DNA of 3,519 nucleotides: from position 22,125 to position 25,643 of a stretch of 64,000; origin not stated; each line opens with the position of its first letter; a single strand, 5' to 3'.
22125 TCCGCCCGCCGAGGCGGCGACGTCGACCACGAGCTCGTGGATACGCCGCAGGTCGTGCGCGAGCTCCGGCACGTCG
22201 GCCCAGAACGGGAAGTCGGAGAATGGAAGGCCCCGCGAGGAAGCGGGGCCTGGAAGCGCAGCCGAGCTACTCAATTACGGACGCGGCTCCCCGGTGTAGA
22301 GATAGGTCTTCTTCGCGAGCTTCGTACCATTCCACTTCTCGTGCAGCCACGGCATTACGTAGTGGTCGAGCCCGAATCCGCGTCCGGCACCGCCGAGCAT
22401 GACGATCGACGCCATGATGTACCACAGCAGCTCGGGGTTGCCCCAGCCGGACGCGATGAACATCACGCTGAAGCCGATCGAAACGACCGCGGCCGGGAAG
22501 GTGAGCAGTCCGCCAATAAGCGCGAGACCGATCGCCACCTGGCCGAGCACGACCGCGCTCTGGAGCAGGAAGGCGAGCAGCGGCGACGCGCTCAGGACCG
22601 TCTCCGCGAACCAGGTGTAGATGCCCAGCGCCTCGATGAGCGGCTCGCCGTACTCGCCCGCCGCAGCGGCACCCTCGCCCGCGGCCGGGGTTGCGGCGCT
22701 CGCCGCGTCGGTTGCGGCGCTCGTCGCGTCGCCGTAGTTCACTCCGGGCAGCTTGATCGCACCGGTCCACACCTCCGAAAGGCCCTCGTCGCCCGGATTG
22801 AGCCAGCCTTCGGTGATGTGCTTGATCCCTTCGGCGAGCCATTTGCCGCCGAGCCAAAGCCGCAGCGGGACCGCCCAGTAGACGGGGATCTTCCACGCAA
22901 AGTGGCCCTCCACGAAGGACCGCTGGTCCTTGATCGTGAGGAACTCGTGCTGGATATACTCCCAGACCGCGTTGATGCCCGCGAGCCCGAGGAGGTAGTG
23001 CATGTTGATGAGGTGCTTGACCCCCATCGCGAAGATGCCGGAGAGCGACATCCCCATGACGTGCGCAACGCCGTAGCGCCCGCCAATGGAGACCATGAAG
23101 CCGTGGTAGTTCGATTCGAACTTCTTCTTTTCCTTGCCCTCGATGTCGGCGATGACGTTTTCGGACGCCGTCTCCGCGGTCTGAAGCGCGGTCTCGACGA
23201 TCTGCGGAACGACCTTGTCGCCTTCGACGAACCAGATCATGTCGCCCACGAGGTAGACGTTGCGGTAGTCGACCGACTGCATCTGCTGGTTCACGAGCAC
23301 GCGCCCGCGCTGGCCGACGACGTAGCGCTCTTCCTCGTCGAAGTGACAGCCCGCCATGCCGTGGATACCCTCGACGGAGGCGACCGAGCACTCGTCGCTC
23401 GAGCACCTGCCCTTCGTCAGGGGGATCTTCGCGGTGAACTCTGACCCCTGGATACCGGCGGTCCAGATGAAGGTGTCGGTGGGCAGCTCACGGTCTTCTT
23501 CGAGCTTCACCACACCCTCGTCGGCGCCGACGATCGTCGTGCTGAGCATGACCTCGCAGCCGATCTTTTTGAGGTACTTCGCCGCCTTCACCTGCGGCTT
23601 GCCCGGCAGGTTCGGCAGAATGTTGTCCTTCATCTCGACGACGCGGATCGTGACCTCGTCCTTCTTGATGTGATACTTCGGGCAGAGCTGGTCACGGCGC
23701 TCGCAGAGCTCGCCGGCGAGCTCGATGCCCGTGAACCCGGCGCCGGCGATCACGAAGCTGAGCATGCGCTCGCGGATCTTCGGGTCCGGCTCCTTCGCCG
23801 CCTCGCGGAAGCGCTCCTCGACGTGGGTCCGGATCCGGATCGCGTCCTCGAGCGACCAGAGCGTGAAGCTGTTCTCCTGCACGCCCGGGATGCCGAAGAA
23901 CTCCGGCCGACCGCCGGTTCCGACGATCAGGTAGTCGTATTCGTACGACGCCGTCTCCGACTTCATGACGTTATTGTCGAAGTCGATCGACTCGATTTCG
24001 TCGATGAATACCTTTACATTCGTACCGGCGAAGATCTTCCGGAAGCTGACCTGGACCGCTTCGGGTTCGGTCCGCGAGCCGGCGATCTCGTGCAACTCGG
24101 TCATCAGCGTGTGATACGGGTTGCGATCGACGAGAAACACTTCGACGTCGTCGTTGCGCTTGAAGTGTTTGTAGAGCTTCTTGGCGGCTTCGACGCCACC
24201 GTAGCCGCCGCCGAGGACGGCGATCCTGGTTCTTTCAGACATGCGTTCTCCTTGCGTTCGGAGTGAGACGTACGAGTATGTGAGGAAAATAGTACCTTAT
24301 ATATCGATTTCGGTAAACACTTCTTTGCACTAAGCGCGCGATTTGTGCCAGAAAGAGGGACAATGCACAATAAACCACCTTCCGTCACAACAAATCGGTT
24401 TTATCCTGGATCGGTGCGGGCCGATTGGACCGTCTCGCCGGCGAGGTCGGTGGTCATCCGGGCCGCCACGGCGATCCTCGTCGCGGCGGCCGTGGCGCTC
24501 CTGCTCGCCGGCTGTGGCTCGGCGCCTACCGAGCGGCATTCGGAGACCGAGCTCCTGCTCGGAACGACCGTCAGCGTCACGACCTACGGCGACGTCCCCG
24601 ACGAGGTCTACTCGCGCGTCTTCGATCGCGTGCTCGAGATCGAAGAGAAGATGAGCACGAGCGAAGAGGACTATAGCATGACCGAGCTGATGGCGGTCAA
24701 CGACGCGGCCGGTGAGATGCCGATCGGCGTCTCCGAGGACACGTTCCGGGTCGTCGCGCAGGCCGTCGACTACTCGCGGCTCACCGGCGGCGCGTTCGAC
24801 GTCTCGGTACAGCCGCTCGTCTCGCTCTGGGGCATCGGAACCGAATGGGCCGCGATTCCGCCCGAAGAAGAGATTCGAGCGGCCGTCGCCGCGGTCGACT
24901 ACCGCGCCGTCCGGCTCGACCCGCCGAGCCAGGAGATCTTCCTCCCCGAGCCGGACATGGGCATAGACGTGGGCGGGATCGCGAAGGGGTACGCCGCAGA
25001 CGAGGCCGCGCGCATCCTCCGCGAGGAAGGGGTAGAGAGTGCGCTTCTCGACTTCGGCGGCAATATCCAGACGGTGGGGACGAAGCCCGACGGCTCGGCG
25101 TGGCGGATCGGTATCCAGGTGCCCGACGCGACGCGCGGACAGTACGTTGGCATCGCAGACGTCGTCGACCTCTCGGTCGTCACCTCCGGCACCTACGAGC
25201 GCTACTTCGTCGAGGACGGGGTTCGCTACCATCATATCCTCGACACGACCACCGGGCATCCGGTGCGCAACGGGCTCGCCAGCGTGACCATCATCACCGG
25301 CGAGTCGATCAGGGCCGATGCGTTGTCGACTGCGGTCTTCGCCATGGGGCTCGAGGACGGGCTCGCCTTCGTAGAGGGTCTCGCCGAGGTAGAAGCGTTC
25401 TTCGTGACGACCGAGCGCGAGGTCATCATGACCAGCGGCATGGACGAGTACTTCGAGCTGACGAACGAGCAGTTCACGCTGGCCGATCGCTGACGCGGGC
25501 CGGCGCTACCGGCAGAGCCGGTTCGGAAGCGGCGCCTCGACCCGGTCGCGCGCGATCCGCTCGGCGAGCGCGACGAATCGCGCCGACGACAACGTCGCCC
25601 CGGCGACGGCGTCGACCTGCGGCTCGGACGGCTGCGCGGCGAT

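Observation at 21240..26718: FLEET-like block: long NDH-2, polyprenyl synthase, ApbE, flavinylatable lipoprotein and DUF1312 protein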

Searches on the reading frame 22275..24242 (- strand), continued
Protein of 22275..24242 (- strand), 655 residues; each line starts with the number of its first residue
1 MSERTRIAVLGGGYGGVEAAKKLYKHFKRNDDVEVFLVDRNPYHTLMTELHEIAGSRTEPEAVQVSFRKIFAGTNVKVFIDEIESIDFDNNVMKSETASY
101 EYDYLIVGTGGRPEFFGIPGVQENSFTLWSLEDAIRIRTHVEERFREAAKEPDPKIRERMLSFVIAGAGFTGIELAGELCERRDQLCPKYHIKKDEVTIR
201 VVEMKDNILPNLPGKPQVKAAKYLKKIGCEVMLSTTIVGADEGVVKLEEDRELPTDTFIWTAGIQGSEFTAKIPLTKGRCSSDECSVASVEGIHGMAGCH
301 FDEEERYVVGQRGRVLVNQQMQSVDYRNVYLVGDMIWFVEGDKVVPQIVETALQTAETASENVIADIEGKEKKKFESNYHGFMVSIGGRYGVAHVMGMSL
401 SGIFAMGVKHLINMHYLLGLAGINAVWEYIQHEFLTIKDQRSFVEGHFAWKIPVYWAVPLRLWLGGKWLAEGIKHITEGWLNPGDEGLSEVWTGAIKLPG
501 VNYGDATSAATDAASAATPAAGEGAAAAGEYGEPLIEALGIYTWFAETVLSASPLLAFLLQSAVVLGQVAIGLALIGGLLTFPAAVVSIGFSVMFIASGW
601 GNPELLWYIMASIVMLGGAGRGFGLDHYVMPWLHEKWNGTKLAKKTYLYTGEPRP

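Call 83: fold_search(model_id=the predicted structure, library=pdb)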
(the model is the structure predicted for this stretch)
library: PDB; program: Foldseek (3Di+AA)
matches with E <= 10: 1378; with E <= 0.001: 462
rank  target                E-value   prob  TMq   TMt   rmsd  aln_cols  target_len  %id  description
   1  9a63_B                1.9e-33  1.00  0.57  0.93   2.0       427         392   29  Integrative model of YJLC-YJLD by crosslinking MS and deep learning (released 2024-09-18)
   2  4nwz_A                1.3e-32  1.00  0.56  0.92   2.7       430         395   30  Structure of bacterial type II NADH dehydrogenase from Caldalkalibacillus thermarum at 2.5A resolution (released 2014-02-19)
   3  5kmq_A                2.3e-32  1.00  0.57  0.93   2.0       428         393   28  The structure of I379E variant of type II NADH dehydrogenase from Caldalkalibacillus thermarum (released 2017-01-25)
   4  5na1                  2.9e-32  1.00  0.56  0.91   3.4       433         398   27  NADH:quinone oxidoreductase (NDH-II) from Staphylococcus aureus - holoprotein structure - 2.32 A resolution (released 2018-01-10)
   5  5na4                  3.4e-32  1.00  0.56  0.90   3.6       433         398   26  NADH:quinone oxidoreductase (NDH-II) from Staphylococcus aureus - E172S mutant (released 2018-01-10)
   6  5kmq_D                4.2e-32  1.00  0.56  0.92   2.6       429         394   29  The structure of I379E variant of type II NADH dehydrogenase from Caldalkalibacillus thermarum (released 2017-01-25)
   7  5kmp_A                5.4e-32  1.00  0.56  0.92   2.8       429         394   28  The structure of G164E variant of type II NADH dehydrogenase from Caldalkalibacillus thermarum (released 2017-01-25)
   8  4nwz_C                8.1e-32  1.00  0.56  0.92   2.6       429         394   30  Structure of bacterial type II NADH dehydrogenase from Caldalkalibacillus thermarum at 2.5A resolution (released 2014-02-19)
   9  5kmr_A                1.0e-31  1.00  0.56  0.92   2.5       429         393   29  The structure of type II NADH dehydrogenase from Caldalkalibacillus thermarum complexed with NAD+ at 3.0 angstrom reso (released 2017-01-25)
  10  5kmp_B                1.2e-31  1.00  0.57  0.93   2.5       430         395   29  The structure of G164E variant of type II NADH dehydrogenase from Caldalkalibacillus thermarum (released 2017-01-25)
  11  5kmr_C                3.6e-31  1.00  0.55  0.90   4.4       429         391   28  The structure of type II NADH dehydrogenase from Caldalkalibacillus thermarum complexed with NAD+ at 3.0 angstrom reso (released 2017-01-25)
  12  5kmq_C                6.6e-30  1.00  0.55  0.92   3.3       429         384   28  The structure of I379E variant of type II NADH dehydrogenase from Caldalkalibacillus thermarum (released 2017-01-25)
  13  4nwz_D                2.1e-27  1.00  0.52  0.90   3.1       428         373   28  Structure of bacterial type II NADH dehydrogenase from Caldalkalibacillus thermarum at 2.5A resolution (released 2014-02-19)
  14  9mqy_A                1.7e-26  1.00  0.54  0.77   6.9       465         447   26  Structure of mycobacterial NDH2 (type II NADH:quinone oxidoreductase) (released 2025-01-22)
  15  9mqz_A                1.7e-25  1.00  0.55  0.79   3.7       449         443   25  Structure of mycobacterial NDH2 (type II NADH:quinone oxidoreductase) with 2-mercapto-quinazolinone inhibitor. (released 2025-01-22)
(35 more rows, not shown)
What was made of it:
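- On Ordinary respiratory NDH-2: The protein has 655 aa. Structural matches end at about residue 430 (call 83).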

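Call 84: search_protein_families(library=ncbifam, proteins=[L034:4192-5118:-, L024:12955-13875:-, L068:7861-8655:+, L066:1919-2578:+, L066:1278-1961:+, L017:8924-9775:-], max_evalue=0.001)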
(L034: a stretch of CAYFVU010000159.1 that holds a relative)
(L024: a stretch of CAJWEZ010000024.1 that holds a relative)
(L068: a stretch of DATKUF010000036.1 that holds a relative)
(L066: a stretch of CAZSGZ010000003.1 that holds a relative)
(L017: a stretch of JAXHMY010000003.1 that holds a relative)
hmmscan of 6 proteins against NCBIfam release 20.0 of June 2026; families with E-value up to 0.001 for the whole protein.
L034:4192-5118:- (308 aa): 13 families
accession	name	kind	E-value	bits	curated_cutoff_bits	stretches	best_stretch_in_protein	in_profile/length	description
NF004749.0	PRK06080.1-1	equivalog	1e-52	179.2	277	1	10-306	18-310/311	1,4-dihydroxy-2-naphthoate polyprenyltransferase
NF009926.0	PRK13387.1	equivalog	1.4e-47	162.3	316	1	11-306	3-316/317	1,4-dihydroxy-2-naphthoate polyprenyltransferase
NF004752.0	PRK06080.1-4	subfamily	3.2e-46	158.3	289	1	11-305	3-298/300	1,4-dihydroxy-2-naphthoate polyprenyltransferase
NF004753.0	PRK06080.1-5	equivalog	8.4e-37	127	555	1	28-300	30-302/312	1,4-dihydroxy-2-naphthoate polyprenyltransferase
NF004751.0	PRK06080.1-3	equivalog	9.1e-28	97.6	264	1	49-303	48-295/296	1,4-dihydroxy-2-naphthoate polyprenyltransferase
NF004617.0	PRK05951.1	equivalog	4.5e-23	81.8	239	1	24-306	29-302/306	prenyltransferase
TIGR02235.1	menA_cyano-plnt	equivalog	2.1e-13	50.2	225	1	24-302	14-284/285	2-carboxy-1,4-naphthoquinone phytyltransferase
TIGR00751.1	menA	equivalog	2e-12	47.2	102.15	1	27-273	11-260/284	1,4-dihydroxy-2-naphthoate octaprenyltransferase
NF009523.0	PRK12884.1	equivalog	7.5e-12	45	269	1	15-280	8-255/279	prenyltransferase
NF004750.0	PRK06080.1-2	equivalog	1.3e-10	41.2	346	1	20-285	15-285/301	1,4-dihydroxy-2-naphthoate polyprenyltransferase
NF009521.0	PRK12882.1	equivalog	5.6e-08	32.4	296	1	41-249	32-229/280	geranylgeranylglycerol-phosphate geranylgeranyltransferase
NF004754.0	PRK06080.1-6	equivalog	1.3e-05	24.8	522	1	42-226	39-228/308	1,4-dihydroxy-2-naphthoate polyprenyltransferase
TIGR01476.1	chlor_syn_BchG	subfamily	0.00017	21.1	212.3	1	63-303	54-282/283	(bacterio)chlorophyll synthase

L024:12955-13875:- (306 aa): 17 families
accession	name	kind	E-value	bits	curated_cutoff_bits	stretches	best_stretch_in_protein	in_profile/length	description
NF009926.0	PRK13387.1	equivalog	4.6e-48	163.9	316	1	1-275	1-287/317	1,4-dihydroxy-2-naphthoate polyprenyltransferase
NF004752.0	PRK06080.1-4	subfamily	1.8e-46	159.2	289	1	1-254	1-259/300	1,4-dihydroxy-2-naphthoate polyprenyltransferase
NF004749.0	PRK06080.1-1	equivalog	1.1e-41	143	277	1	4-297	20-308/311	1,4-dihydroxy-2-naphthoate polyprenyltransferase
NF004753.0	PRK06080.1-5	equivalog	2.3e-34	119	555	1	2-276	10-282/312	1,4-dihydroxy-2-naphthoate polyprenyltransferase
NF004751.0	PRK06080.1-3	equivalog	3.3e-24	85.9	264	1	4-256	11-256/296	1,4-dihydroxy-2-naphthoate polyprenyltransferase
NF004617.0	PRK05951.1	equivalog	2.8e-21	76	239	1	19-284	32-287/306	prenyltransferase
TIGR00751.1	menA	equivalog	1.3e-12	47.8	102.15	1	23-243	13-233/284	1,4-dihydroxy-2-naphthoate octaprenyltransferase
NF004750.0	PRK06080.1-2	equivalog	1.5e-10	40.9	346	1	91-231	95-237/301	1,4-dihydroxy-2-naphthoate polyprenyltransferase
NF004754.0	PRK06080.1-6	equivalog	1.8e-09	37.4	522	1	10-216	16-225/308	1,4-dihydroxy-2-naphthoate polyprenyltransferase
TIGR02235.1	menA_cyano-plnt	equivalog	3.7e-08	33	225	1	17-257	13-242/285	2-carboxy-1,4-naphthoquinone phytyltransferase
NF009523.0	PRK12884.1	equivalog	2.3e-06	27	269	1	3-249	4-233/279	prenyltransferase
NF009522.0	PRK12883.1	equivalog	2.2e-05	24.1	353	1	24-231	24-214/279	geranylgeranylglycerol-phosphate geranylgeranyltransferase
NF005742.0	PRK07566.1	equivalog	4.2e-05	22.8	313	1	96-256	114-273/315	chlorophyll synthase ChlG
NF009516.0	PRK12875.1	equivalog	5.4e-05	22.4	205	1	53-230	68-235/292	prenyltransferase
TIGR01476.1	chlor_syn_BchG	subfamily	0.00019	21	212.3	1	96-261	86-249/283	(bacterio)chlorophyll synthase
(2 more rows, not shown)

L068:7861-8655:+ (264 aa): 8 families
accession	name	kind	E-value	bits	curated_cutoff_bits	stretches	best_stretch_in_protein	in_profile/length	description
NF040733.1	ABC_perm_U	equivalog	7.1e-31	107.6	295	1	22-261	8-249/251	ABC transporter permease subunit SaoP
NF007545.0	PRK10160.1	equivalog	2e-29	102.9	342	1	27-261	29-271/275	taurine ABC transporter permease TauC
NF008470.0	PRK11365.1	equivalog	3.7e-25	88.8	347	1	31-260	20-252/263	aliphatic sulfonate ABC transporter permease SsuC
TIGR01183.1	ntrB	equivalog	1.6e-18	67.1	209.05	1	66-246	15-195/202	nitrate ABC transporter permease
TIGR03416.1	ABC_choXWV_perm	equivalog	2.2e-09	37.2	363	1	30-227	49-244/267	choline ABC transporter permease subunit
NF008196.0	PRK10952.1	equivalog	6e-06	25.3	439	1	71-243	147-318/356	glycine betaine/L-proline ABC transporter permease ProW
TIGR01097.1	PhnE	equivalog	7.4e-06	25.6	216.7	1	32-190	32-185/252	phosphonate ABC transporter, permease protein PhnE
NF043080.1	MMSYN1_0166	equivalog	0.00057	18.9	370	1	80-202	112-235/307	oligopeptide ABC transporter permease OppC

L066:1919-2578:+ (219 aa): 0 families

L066:1278-1961:+ (227 aa): 0 families

L017:8924-9775:- (283 aa): 1 family
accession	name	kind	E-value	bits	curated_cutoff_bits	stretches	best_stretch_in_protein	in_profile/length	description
NF041941.1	lipo_FMN_PplA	exception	8.1e-10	38.3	325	1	24-214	46-233/302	extracellular electron transfer flavoprotein PplA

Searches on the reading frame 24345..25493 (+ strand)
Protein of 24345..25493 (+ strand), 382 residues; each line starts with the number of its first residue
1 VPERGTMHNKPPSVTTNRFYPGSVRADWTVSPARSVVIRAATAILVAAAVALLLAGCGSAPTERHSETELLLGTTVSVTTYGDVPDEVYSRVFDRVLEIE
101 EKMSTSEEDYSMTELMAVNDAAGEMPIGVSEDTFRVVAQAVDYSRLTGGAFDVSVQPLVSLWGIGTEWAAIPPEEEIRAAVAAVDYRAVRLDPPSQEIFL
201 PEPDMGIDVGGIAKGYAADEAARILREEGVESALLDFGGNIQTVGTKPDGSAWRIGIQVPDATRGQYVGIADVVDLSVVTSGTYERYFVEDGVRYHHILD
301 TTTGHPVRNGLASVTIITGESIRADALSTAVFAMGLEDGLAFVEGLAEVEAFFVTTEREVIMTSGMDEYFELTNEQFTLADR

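Call 3: search_protein_families(library=pfam, proteins=[window:24345-25493:+], max_evalue=0.01)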
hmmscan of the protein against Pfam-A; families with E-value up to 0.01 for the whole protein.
window:24345-25493:+ (382 aa): 1 family
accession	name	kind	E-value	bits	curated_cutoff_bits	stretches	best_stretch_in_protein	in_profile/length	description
PF02424.20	ApbE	-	4.9e-89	298.8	25.6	1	72-353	1-266/266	ApbE family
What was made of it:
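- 24345..25493 (+): ApbE-type FAD:protein FMN transferase lipoprotein, the FmnB-like part. Pfam ApbE E 5e-89 (call 3).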

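Call 6: search_protein_families(library=ncbifam, proteins=[window:24345-25493:+], max_evalue=0.01)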
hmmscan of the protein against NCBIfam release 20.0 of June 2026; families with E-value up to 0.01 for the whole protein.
window:24345-25493:+ (382 aa): 1 family
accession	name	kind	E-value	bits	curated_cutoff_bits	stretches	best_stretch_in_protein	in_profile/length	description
NF007774.0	PRK10461.1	equivalog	1.1e-45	156.1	498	1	44-358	7-331/351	FAD:protein FMN transferase ApbE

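Call 36: search_solved_structures(query=window:24345-25493:+, max_evalue=1e-10)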
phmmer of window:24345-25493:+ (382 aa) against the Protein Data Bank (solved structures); distinct sequences matched with E-value up to 1e-10: 13.
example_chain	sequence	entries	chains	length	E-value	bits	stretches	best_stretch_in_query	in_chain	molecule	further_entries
7esa_A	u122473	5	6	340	1.4e-77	264.5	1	63-379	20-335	FAD:protein FMN transferase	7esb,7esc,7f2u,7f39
4ifu_A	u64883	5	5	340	1.4e-51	178.9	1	58-379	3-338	FAD:protein FMN transferase | Thiamine biosynthesis lipoprotein ApbE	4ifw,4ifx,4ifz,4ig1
4xdt_A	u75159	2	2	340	2.8e-51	178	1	58-379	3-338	FAD:protein FMN transferase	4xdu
7mgt_A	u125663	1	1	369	8.5e-51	176.4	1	58-379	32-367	FAD:protein FMN transferase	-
4xdr_A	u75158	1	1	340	1.9e-50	175.3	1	58-379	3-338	FAD:protein FMN transferase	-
6nxi_A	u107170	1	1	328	4.9e-48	167.3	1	84-345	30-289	FAD:protein FMN transferase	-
6nxj_A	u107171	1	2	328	1.4e-46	162.5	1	84-345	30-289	FAD:protein FMN transferase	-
5mgy_H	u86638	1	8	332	2.6e-41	145.2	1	76-372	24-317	FAD:protein FMN transferase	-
1vrm_A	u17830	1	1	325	3.7e-41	144.7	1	69-341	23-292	hypothetical protein TM1553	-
4xgw_A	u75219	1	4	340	3.8e-40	141.4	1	101-358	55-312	FAD:protein FMN transferase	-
4xgx_A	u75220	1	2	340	8.4e-40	140.2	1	100-358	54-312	FAD:protein FMN transferase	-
2o18_A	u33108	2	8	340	1.4e-39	139.5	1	101-358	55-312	Thiamine biosynthesis lipoprotein apbE | FAD:protein FMN transferase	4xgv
3pnd_A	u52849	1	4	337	9.6e-37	130.2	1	109-354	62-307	Thiamine biosynthesis lipoprotein ApbE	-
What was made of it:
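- Closest known: Treponema pallidum Ftp. Same: It is also a spirochaete periplasmic lipoprotein of the ApbE family (PDB 4ifu, E 1.4e-51, call 36).
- Treponemes are known to use a periplasmic ApbE (Ftp), and 4ifu matches at E 1e-51 (call 36). The ApbE is closer to Listeria FmnB than to treponemal Ftp (call 36).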
